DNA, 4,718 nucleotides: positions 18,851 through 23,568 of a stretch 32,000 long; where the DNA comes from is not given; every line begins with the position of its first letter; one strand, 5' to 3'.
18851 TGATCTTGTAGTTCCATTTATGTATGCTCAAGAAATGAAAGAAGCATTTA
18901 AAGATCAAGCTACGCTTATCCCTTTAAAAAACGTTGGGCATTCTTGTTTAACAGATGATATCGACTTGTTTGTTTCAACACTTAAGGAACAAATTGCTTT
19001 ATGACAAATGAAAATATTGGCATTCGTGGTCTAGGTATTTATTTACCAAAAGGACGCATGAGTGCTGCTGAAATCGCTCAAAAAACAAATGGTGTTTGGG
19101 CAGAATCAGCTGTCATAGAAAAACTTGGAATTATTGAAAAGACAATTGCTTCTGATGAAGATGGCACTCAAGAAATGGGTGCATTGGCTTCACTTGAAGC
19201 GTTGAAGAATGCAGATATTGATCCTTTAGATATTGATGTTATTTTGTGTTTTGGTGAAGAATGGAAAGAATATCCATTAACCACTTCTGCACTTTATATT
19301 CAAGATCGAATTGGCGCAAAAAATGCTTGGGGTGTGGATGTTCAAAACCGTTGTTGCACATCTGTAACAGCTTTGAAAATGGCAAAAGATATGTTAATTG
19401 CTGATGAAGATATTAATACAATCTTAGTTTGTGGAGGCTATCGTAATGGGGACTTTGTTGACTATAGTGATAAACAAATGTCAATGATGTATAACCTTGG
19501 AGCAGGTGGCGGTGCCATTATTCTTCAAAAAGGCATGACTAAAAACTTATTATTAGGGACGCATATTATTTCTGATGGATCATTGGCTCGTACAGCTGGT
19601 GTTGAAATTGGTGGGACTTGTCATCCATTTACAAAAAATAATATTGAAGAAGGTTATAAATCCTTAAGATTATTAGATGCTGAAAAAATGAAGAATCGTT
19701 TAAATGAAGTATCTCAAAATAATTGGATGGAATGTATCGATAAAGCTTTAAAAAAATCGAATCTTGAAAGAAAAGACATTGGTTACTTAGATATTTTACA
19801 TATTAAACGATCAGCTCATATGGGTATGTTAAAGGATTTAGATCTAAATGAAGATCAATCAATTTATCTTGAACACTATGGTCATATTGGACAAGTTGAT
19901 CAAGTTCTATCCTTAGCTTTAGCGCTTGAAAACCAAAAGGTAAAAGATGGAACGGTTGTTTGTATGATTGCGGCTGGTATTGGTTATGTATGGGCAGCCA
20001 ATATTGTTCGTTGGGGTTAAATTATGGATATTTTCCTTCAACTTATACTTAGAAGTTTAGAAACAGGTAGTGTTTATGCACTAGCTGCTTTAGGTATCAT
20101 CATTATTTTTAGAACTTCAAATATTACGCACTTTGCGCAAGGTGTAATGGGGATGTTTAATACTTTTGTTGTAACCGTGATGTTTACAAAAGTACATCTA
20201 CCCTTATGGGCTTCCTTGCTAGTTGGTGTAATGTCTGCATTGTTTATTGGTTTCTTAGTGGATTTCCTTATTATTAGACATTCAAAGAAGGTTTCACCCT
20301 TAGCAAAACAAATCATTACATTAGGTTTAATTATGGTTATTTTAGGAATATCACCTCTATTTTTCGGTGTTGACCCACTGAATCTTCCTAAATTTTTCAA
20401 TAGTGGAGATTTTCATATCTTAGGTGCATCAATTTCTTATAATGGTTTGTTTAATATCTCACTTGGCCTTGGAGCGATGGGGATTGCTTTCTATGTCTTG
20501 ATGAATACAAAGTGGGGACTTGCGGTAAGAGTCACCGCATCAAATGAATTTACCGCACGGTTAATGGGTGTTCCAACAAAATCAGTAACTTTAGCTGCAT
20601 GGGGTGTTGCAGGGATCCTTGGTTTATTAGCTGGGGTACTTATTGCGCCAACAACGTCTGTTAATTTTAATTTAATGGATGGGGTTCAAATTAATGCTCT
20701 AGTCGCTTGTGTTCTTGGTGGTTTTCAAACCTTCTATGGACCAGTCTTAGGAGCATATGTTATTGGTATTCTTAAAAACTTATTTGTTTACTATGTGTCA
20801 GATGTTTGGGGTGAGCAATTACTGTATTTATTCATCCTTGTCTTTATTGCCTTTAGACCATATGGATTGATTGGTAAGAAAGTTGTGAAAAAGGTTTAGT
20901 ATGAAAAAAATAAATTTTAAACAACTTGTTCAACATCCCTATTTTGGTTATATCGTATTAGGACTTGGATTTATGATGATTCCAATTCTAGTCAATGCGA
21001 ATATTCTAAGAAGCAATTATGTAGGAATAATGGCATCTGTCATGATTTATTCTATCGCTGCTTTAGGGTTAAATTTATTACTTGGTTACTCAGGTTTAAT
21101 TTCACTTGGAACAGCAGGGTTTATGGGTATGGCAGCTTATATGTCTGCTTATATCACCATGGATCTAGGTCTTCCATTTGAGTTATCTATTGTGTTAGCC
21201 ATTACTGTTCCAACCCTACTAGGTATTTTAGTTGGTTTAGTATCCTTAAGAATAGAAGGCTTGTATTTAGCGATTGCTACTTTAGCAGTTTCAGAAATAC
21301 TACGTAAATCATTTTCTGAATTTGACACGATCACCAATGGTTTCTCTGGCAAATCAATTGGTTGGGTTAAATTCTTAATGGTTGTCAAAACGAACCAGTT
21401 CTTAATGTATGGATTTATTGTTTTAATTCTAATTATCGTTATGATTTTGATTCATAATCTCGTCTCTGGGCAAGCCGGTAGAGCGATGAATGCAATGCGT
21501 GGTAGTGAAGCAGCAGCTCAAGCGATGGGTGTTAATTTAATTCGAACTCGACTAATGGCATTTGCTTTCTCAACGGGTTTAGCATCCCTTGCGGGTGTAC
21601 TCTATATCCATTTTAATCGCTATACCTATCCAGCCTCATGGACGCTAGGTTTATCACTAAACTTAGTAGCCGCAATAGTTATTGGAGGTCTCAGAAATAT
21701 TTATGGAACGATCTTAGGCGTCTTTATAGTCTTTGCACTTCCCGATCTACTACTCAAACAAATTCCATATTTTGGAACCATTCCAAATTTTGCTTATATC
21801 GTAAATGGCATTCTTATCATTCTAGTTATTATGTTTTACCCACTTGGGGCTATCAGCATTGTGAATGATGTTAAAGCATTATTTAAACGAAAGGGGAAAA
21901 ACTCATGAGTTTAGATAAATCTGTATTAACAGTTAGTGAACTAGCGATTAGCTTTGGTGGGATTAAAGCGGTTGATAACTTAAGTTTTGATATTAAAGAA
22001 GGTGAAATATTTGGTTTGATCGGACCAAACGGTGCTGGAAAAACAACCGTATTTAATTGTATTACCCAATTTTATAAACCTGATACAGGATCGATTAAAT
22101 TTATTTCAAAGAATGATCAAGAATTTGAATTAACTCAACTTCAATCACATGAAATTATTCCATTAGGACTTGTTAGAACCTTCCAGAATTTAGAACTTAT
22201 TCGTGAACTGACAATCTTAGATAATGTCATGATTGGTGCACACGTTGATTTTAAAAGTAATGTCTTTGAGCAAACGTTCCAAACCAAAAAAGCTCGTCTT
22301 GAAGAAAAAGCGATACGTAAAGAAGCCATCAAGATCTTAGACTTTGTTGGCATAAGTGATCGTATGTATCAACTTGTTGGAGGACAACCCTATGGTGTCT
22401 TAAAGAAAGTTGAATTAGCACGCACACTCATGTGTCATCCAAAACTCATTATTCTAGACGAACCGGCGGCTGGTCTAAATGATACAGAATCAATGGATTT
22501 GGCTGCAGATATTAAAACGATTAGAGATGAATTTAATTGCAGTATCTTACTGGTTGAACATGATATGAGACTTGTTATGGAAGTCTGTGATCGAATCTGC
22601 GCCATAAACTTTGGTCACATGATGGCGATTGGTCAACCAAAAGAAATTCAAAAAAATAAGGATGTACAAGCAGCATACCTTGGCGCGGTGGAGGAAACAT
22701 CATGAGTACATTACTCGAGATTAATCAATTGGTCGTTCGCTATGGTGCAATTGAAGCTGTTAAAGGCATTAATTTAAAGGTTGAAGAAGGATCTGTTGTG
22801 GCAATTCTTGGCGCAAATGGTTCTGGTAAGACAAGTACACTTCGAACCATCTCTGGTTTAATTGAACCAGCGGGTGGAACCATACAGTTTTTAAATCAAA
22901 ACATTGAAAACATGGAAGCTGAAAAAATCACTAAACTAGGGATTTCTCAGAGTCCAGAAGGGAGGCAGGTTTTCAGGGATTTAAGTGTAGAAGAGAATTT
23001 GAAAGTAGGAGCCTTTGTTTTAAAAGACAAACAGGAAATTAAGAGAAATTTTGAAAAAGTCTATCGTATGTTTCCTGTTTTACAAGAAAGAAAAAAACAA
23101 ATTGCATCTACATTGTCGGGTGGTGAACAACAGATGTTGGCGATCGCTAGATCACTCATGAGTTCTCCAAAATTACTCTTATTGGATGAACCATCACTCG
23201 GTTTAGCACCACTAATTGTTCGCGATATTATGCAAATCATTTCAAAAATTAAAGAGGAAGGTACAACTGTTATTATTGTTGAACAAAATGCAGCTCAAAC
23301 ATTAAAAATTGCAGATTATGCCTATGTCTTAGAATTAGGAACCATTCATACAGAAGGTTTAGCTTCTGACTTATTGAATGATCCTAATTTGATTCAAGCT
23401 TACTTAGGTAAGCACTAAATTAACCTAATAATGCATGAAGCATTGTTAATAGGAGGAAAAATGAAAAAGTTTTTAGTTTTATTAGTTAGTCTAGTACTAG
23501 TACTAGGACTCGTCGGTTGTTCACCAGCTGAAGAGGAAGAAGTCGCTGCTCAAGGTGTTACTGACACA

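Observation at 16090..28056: A 13-gene operon combining thiolase, keto-reductase, two hydrolases, an atypical KAS III, a Liv-type ABC importer, a CoA-transferase, TetR and Maf: an orphan import-and-acyl-CoA pathway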

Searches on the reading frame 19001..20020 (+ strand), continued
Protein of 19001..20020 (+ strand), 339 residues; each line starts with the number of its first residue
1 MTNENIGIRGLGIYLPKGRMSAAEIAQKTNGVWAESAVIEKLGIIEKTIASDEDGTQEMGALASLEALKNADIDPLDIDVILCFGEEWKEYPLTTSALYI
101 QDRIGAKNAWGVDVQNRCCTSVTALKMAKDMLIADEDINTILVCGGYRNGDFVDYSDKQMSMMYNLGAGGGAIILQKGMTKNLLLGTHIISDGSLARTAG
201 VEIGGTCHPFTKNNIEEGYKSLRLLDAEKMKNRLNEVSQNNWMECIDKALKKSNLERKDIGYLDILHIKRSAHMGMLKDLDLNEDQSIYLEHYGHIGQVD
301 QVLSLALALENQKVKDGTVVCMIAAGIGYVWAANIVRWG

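Call 79: search_protein_families(library=pfam, proteins=[L013:3135-3914:-, L013:2109-3134:-, L013:1311-1937:-, L013:644-1327:-, L028:2747-3637:-, L028:1750-2754:-, L028:182-1438:-, L038:6012-6902:-, L031:6388-7398:+, L031:5579-6388:+], max_evalue=0.00001)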
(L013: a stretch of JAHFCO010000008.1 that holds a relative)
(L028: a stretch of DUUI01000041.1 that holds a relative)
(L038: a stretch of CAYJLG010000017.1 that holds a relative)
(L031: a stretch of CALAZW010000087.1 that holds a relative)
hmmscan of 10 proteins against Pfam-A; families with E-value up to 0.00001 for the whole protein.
L013:3135-3914:- (259 aa): 1 family
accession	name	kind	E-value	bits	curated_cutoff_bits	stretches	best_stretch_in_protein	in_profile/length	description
PF01012.27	ETF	-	5.8e-41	140.7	26.7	1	23-205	2-178/181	Electron transfer flavoprotein domain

L013:2109-3134:- (341 aa): 2 families
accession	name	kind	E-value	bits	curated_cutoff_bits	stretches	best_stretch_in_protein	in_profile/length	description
PF01012.27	ETF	-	1.5e-40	139.4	26.7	1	9-191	3-176/181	Electron transfer flavoprotein domain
PF00766.25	ETF_alpha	-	1.9e-29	101.9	27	1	215-292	1-80/81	Electron transfer flavoprotein FAD-binding domain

L013:1311-1937:- (208 aa): 0 families

L013:644-1327:- (227 aa): 1 family
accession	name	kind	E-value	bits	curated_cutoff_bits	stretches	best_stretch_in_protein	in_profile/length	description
PF04203.18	Sortase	-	7.4e-19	68.2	26.6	1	98-220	1-124/125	Sortase domain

L028:2747-3637:- (296 aa): 1 family
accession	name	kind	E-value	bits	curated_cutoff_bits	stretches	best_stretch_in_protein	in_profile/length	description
PF01012.27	ETF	-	8.8e-42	143.4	26.7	1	53-215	2-163/181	Electron transfer flavoprotein domain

L028:1750-2754:- (334 aa): 2 families
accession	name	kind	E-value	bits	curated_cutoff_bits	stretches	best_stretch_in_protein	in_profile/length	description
PF01012.27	ETF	-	5.8e-39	134.2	26.7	1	8-175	2-162/181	Electron transfer flavoprotein domain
PF00766.25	ETF_alpha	-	9e-29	99.7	27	1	213-290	1-80/81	Electron transfer flavoprotein FAD-binding domain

L028:182-1438:- (418 aa): 2 families
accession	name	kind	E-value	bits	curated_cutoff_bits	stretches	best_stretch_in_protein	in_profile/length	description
PF00872.24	Transposase_mut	-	9.3e-134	446.5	21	1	28-405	1-378/379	Transposase, Mutator family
PF10551.15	MULE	-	1.1e-07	32.7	27.6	1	213-287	20-99/99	MULE transposase domain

L038:6012-6902:- (296 aa): 2 families
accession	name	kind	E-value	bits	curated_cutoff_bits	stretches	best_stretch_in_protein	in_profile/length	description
PF02737.24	3HCDH_N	-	1.4e-63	214.5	22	1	18-195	1-179/180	3-hydroxyacyl-CoA dehydrogenase, NAD binding domain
PF00725.27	3HCDH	-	8.1e-37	126.1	22.1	1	198-294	1-97/97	3-hydroxyacyl-CoA dehydrogenase, C-terminal domain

L031:6388-7398:+ (336 aa): 2 families
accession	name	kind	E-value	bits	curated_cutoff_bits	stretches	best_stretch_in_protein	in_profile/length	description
PF01012.27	ETF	-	4.5e-44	150.8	26.7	1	11-186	2-177/181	Electron transfer flavoprotein domain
PF00766.25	ETF_alpha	-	8.9e-36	122.2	27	1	211-290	1-80/81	Electron transfer flavoprotein FAD-binding domain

L031:5579-6388:+ (269 aa): 1 family
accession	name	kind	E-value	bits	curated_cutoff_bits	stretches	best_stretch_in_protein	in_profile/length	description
PF01012.27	ETF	-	5.6e-40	137.5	26.7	1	24-211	3-177/181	Electron transfer flavoprotein domain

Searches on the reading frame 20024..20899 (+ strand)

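Call 4: search_protein_families(library=pfam, proteins=[window:20024-20899:+])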
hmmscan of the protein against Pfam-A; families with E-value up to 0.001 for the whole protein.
window:20024-20899:+ (291 aa): 1 family
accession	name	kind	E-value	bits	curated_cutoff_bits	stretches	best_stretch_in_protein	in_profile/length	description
PF02653.21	BPD_transp_2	-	1.8e-30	106.4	26.8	1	8-275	2-268/269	Branched-chain amino acid transport system / permease component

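Call 6: search_protein_families(library=ncbifam, proteins=[window:20024-20899:+], max_evalue=0.00001)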
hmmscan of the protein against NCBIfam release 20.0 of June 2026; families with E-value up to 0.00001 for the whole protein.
window:20024-20899:+ (291 aa): 7 families
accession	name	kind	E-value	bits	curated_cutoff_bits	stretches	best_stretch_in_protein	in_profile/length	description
TIGR03409.1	urea_trans_UrtB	equivalog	1.1e-30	107.4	250.3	1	7-286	3-289/291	urea ABC transporter permease subunit UrtB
TIGR03622.1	urea_t_UrtB_arc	equivalog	3.2e-20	72.6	374.25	1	7-284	3-278/284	urea ABC transporter, permease protein UrtB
NF008011.0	PRK10740.1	equivalog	6.6e-10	39.1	379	1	3-291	7-308/308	high-affinity branched-chain amino acid ABC transporter permease LivH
NF011961.0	PRK15432.1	equivalog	3e-08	33.3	388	1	14-269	43-295/344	autoinducer 2 ABC transporter permease LsrC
TIGR03408.1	urea_trans_UrtC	equivalog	6.3e-08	32.7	296.2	1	52-284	80-312/313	urea ABC transporter permease subunit UrtC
NF007067.0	PRK09512.1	equivalog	3.8e-07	29.6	398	1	8-253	46-291/321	ribose ABC transporter permease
NF008630.0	PRK11618.1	equivalog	3.3e-06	26.6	363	1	19-277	47-308/331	galactofuranose ABC transporter, permease protein YjfF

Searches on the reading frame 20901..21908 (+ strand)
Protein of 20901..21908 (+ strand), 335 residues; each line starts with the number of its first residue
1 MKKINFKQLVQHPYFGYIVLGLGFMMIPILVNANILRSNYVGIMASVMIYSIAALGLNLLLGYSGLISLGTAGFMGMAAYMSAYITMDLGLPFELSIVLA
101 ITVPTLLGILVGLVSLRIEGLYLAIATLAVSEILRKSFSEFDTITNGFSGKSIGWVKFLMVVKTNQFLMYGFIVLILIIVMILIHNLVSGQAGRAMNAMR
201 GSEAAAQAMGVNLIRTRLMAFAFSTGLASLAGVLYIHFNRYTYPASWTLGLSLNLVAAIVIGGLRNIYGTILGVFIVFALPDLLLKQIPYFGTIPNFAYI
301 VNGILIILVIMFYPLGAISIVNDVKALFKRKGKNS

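Call 4: search_protein_families(library=pfam, proteins=[window:20901-21908:+])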
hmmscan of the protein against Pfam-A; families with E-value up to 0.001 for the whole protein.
window:20901-21908:+ (335 aa): 1 family
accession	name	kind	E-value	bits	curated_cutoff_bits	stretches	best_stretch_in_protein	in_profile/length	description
PF02653.21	BPD_transp_2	-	8.2e-38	130.5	26.8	1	40-309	2-268/269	Branched-chain amino acid transport system / permease component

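Call 6: search_protein_families(library=ncbifam, proteins=[window:20901-21908:+], max_evalue=0.00001)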
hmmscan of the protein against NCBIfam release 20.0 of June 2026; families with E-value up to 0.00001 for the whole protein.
window:20901-21908:+ (335 aa): 9 families
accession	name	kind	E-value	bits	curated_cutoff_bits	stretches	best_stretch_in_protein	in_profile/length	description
NF008450.0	PRK11301.1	subfamily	2.9e-28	99.4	366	2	31-151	102-222/418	high-affinity branched-chain amino acid ABC transporter permease LivM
TIGR03408.1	urea_trans_UrtC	equivalog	1.1e-27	97.6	296.2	1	94-319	89-312/313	urea ABC transporter permease subunit UrtC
TIGR03727.1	urea_t_UrtC_arc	equivalog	5.2e-19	68.4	575.55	1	29-322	39-342/369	urea ABC transporter, permease protein UrtC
TIGR03409.1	urea_trans_UrtB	equivalog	1.2e-10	41.5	250.3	1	47-319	11-287/291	urea ABC transporter permease subunit UrtB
NF008630.0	PRK11618.1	equivalog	1.5e-10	40.8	363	1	42-312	38-308/331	galactofuranose ABC transporter, permease protein YjfF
TIGR03622.1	urea_t_UrtB_arc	equivalog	3.7e-08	33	374.25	1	43-307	7-269/284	urea ABC transporter, permease protein UrtB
NF008441.0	PRK11285.1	equivalog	1.4e-07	31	378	1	18-312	34-322/333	L-arabinose ABC transporter permease AraH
NF007067.0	PRK09512.1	equivalog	4.9e-07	29.2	398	1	31-311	36-315/321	ribose ABC transporter permease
NF040906.3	GguB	equivalog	4.5e-06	26.1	450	1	173-311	226-367/375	multiple monosaccharide ABC transporter permease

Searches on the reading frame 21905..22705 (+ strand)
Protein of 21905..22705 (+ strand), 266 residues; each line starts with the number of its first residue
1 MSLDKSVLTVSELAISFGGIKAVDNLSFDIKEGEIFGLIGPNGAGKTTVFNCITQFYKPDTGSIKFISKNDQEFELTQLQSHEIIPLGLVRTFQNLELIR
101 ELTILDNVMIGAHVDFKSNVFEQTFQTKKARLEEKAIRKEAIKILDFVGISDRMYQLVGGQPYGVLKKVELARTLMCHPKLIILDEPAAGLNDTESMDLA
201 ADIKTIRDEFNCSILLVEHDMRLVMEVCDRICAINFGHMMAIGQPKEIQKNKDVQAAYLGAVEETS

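Call 4: search_protein_families(library=pfam, proteins=[window:21905-22705:+])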
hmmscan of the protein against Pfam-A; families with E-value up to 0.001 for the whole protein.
window:21905-22705:+ (266 aa): 5 families
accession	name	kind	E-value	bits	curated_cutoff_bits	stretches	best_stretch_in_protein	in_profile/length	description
PF00005.33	ABC_tran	-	5.3e-27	95.5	25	1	24-188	2-136/137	ABC transporter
PF12399.14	BCA_ABC_TP_C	-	7.8e-06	25.8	25.5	1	241-262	4-25/27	Branched-chain amino acid ATP-binding cassette transporter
PF01926.29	MMR_HSR1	-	4.1e-05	24.1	21.9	0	37-78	3-43/113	50S ribosome-binding GTPase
PF13476.12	AAA_23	-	7.4e-05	23.9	27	1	19-64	6-50/201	AAA domain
PF13304.12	AAA_21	-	8.8e-05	23.1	27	1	35-56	1-22/304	AAA domain, putative AbiEii toxin, Type IV TA system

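Call 6: search_protein_families(library=ncbifam, proteins=[window:21905-22705:+], max_evalue=0.00001)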
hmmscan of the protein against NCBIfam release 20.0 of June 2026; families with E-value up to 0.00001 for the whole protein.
window:21905-22705:+ (266 aa): 181 families (the best 25 are shown)
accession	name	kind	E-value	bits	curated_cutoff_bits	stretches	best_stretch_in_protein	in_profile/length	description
NF008449.1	PRK11300.1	equivalog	3.5e-79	265.7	362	1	5-260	3-253/255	high-affinity branched-chain amino acid ABC transporter ATP-binding protein LivG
TIGR03411.1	urea_trans_UrtD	equivalog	1.4e-50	172.2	304.1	1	7-260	2-241/242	urea ABC transporter ATP-binding protein UrtD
TIGR04406.1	LPS_export_lptB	equivalog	2.8e-40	138.1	240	1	8-261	2-235/239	LPS export ABC transporter ATP-binding protein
TIGR02315.1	ABC_phnC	equivalog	8.4e-38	130.2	266.1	1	8-251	2-236/243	phosphonate ABC transporter ATP-binding protein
NF008144.0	PRK10895.1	equivalog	3.8e-36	124.8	381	1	7-260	3-236/241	LPS export ABC transporter ATP-binding protein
TIGR01188.1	drrA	subfamily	3.6e-35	121.7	312.45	1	17-252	3-215/302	daunorubicin resistance ABC transporter, ATP-binding protein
TIGR00968.1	3a0106s01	subfamily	5.2e-33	114.5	342.75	1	9-252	2-222/237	sulfate ABC transporter ATP-binding protein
NF008030.0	PRK10762.1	equivalog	1.1e-32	113.5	745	1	6-251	3-231/501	ribose ABC transporter ATP-binding protein RbsA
NF007253.0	PRK09700.1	equivalog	1e-31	110.2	772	1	8-252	6-236/510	D-allose ABC transporter ATP-binding protein AlsA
TIGR03269.1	met_CoM_red_A2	equivalog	3.9e-31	108.2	517.1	1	14-250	291-517/530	methyl coenzyme M reductase system, component A2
TIGR03265.1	PhnT2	equivalog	4.6e-31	108.3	457.7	1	6-252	3-226/353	putative 2-aminoethylphosphonate ABC transporter ATP-binding protein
NF008442.0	PRK11288.1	equivalog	4.9e-31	107.6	689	1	5-241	5-223/504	L-arabinose ABC transporter ATP-binding protein AraG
TIGR03522.1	GldA_ABC_ATP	equivalog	2.5e-30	106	402.6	2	8-68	3-63/301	gliding motility-associated ABC transporter ATP-binding subunit GldA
TIGR03864.1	PQQ_ABC_ATP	hypoth_equivalog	4.2e-30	104.9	302.25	1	8-257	2-231/236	ABC transporter, ATP-binding subunit, PQQ-dependent alcohol dehydrogenase system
TIGR03410.1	urea_trans_UrtE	equivalog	5.1e-30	104.6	285.8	1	8-252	1-223/230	urea ABC transporter ATP-binding subunit UrtE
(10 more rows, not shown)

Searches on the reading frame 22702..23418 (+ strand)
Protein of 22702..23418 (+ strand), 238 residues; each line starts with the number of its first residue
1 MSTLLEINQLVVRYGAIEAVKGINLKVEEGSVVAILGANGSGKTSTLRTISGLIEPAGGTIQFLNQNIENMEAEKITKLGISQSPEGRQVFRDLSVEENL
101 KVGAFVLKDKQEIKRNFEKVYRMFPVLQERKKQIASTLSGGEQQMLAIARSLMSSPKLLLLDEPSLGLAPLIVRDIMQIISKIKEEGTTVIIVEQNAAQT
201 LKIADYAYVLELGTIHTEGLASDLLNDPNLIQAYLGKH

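Call 4: search_protein_families(library=pfam, proteins=[window:22702-23418:+])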
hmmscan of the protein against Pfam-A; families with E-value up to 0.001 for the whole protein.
window:22702-23418:+ (238 aa): 5 families
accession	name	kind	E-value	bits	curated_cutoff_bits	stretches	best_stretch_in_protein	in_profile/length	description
PF00005.33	ABC_tran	-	4.6e-32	111.9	25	1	21-165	2-136/137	ABC transporter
PF13304.12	AAA_21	-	1.1e-12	49.1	27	1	128-192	228-295/304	AAA domain, putative AbiEii toxin, Type IV TA system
PF06745.19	ATPase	-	0.00026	20.9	26.6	0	63-134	143-210/231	KaiC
PF25199.1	nSTAND_NTPase5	-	0.0003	21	34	0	26-78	37-92/145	Novel STAND NTPase 5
PF02463.25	SMC_N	-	0.00044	20.2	40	0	31-194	25-196/220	RecF/RecN/SMC N terminal domain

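Call 6: search_protein_families(library=ncbifam, proteins=[window:22702-23418:+], max_evalue=0.00001)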
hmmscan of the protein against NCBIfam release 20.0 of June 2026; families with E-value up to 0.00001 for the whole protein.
window:22702-23418:+ (238 aa): 188 families (the best 25 are shown)
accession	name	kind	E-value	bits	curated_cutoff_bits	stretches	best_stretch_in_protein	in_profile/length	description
NF008626.0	PRK11614.1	equivalog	5.2e-70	235.6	441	1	3-236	4-236/237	high-affinity branched-chain amino acid ABC transporter ATP-binding protein LivF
TIGR03410.1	urea_trans_UrtE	equivalog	1.2e-62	211.3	285.8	1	5-224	1-219/230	urea ABC transporter ATP-binding subunit UrtE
TIGR04406.1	LPS_export_lptB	equivalog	3.6e-53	180.3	240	1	5-237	2-235/239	LPS export ABC transporter ATP-binding protein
NF008449.1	PRK11300.1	equivalog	4.2e-42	144.2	362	1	2-237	3-254/255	high-affinity branched-chain amino acid ABC transporter ATP-binding protein LivG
TIGR03411.1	urea_trans_UrtD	equivalog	1.2e-41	143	304.1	1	4-237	2-242/242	urea ABC transporter ATP-binding protein UrtD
TIGR01188.1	drrA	subfamily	4.1e-40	138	312.45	1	13-224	2-211/302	daunorubicin resistance ABC transporter, ATP-binding protein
NF008144.0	PRK10895.1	equivalog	8.5e-37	126.9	381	1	5-237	4-237/241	LPS export ABC transporter ATP-binding protein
TIGR04521.1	ECF_ATPase_2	equivalog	4.6e-36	124.3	330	1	17-232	18-240/279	energy-coupling factor transporter ATPase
NF011967.0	PRK15439.1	equivalog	3.7e-35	121.3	586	2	2-103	9-110/510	autoinducer 2 ABC transporter ATP-binding protein LsrA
TIGR03740.1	galliderm_ABC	subfamily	7.1e-35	120.7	309.75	1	5-219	1-206/223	lantibiotic protection ABC transporter ATP-binding subunit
TIGR00972.1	3a0107s01c2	equivalog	1.1e-34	120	343.2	1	5-229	2-235/248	phosphate ABC transporter ATP-binding protein PstB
TIGR00968.1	3a0106s01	subfamily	1.2e-34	119.9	342.75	1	6-229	2-223/237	sulfate ABC transporter ATP-binding protein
NF043075.1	MMSYN1_0197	equivalog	1.7e-34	119.3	550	1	4-229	2-225/341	spermidine/putrescine ABC transporter ATP-binding protein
TIGR03265.1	PhnT2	equivalog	2.5e-34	119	457.7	1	3-229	3-227/353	putative 2-aminoethylphosphonate ABC transporter ATP-binding protein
NF010068.0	PRK13548.1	equivalog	2.3e-33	115.4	261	1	2-234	3-240/261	heme ABC transporter ATP-binding protein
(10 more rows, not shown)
